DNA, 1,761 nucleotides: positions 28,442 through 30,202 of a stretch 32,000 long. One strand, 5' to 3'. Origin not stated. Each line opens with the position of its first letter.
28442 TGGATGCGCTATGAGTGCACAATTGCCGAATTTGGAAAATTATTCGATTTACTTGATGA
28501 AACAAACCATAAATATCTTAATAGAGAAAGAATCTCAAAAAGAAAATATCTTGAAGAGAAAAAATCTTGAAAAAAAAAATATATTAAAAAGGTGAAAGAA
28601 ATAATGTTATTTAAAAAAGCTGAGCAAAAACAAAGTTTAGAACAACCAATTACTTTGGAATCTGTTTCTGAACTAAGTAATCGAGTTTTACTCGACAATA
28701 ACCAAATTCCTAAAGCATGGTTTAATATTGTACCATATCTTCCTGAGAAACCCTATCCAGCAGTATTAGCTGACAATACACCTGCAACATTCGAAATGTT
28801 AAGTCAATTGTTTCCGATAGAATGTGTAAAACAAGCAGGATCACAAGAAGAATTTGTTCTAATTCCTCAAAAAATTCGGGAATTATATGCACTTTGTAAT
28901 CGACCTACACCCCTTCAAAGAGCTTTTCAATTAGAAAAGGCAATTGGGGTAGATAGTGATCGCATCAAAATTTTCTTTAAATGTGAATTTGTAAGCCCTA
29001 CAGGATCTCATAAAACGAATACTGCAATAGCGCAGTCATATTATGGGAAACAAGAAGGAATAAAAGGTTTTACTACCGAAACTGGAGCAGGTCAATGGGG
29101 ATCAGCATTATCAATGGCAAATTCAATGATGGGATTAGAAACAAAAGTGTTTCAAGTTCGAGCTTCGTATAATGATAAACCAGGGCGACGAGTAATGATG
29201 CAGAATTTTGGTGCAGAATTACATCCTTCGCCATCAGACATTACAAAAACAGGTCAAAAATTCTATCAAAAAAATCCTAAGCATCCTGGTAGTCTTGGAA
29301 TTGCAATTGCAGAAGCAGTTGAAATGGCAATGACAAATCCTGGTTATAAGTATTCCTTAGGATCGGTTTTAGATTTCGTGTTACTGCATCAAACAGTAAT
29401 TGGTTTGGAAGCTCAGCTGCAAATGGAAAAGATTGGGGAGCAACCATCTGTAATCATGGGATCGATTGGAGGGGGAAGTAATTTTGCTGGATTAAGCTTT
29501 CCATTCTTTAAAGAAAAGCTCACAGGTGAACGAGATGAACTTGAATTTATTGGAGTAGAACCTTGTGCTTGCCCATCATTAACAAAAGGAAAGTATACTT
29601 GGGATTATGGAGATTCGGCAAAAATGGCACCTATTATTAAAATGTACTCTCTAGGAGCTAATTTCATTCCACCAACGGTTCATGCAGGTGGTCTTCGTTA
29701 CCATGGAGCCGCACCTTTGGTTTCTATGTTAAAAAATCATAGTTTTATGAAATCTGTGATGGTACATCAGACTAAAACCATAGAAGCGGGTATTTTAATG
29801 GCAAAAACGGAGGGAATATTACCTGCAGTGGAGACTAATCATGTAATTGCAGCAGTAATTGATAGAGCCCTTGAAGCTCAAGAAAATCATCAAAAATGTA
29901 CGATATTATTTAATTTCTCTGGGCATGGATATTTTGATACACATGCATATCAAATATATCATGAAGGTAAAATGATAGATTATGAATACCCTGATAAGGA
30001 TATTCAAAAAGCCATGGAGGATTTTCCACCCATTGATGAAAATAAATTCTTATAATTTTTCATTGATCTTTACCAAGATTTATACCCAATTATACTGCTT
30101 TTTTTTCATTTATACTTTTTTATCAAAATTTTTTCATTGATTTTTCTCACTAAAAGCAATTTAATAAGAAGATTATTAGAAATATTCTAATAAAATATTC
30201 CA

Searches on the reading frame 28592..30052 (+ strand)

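Call 4: search_protein_families(library=pfam, proteins=[window:28592-30052:+], max_evalue=1)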
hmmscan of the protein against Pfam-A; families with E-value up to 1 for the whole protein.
window:28592-30052:+ (487 aa): 1 family
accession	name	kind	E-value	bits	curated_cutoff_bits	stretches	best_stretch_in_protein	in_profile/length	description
PF00291.31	PALP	-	2.3e-32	112.9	35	1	103-444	5-295/295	Pyridoxal-phosphate dependent enzyme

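Call 40: search_protein_families(library=ncbifam, proteins=[window:28592-30052:+], max_evalue=0.00001)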
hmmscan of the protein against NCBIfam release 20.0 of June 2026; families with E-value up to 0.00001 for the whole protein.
window:28592-30052:+ (487 aa): 11 families
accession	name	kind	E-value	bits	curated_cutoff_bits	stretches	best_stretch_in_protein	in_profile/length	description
NF009057.0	PRK12391.1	equivalog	5.2e-181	602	366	1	30-471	4-440/441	TrpB-like pyridoxal phosphate-dependent enzyme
TIGR01415.1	trpB_rel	hypoth_equivalog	9.9e-169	561.5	518.85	1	39-459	1-418/419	TrpB-like pyridoxal phosphate-dependent enzyme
NF010376.0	PRK13803.1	equivalog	2.3e-35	122.5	819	1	87-458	244-596/600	bifunctional phosphoribosylanthranilate isomerase/tryptophan synthase subunit beta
TIGR00263.1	trpB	equivalog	2.9e-34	118.8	392.45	1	98-450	43-378/385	tryptophan synthase subunit beta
NF010375.0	PRK13802.1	equivalog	1.3e-17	63.2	1386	1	102-451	323-667/695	bifunctional indole-3-glycerol phosphate synthase/tryptophan synthase subunit beta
NF004996.0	PRK06381.1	equivalog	8.4e-10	38.2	266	1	105-316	13-198/319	threonine synthase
TIGR03945.1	PLP_SbnA_fam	equivalog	2.1e-09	36.9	349.95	0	371-450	219-297/304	2,3-diaminopropionate biosynthesis protein SbnA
TIGR01136.1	cysKM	subfamily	2.9e-07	30.1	344.15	0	123-453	19-299/299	cysteine synthase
TIGR01139.1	cysK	equivalog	4.9e-07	29.3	350.95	0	122-451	18-296/298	cysteine synthase A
NF005292.0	PRK06815.1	equivalog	7e-07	28.6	371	0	104-220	20-128/320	threonine/serine dehydratase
NF006050.0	PRK08197.1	equivalog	1.9e-06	26.9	303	0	93-190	68-160/406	threonine synthase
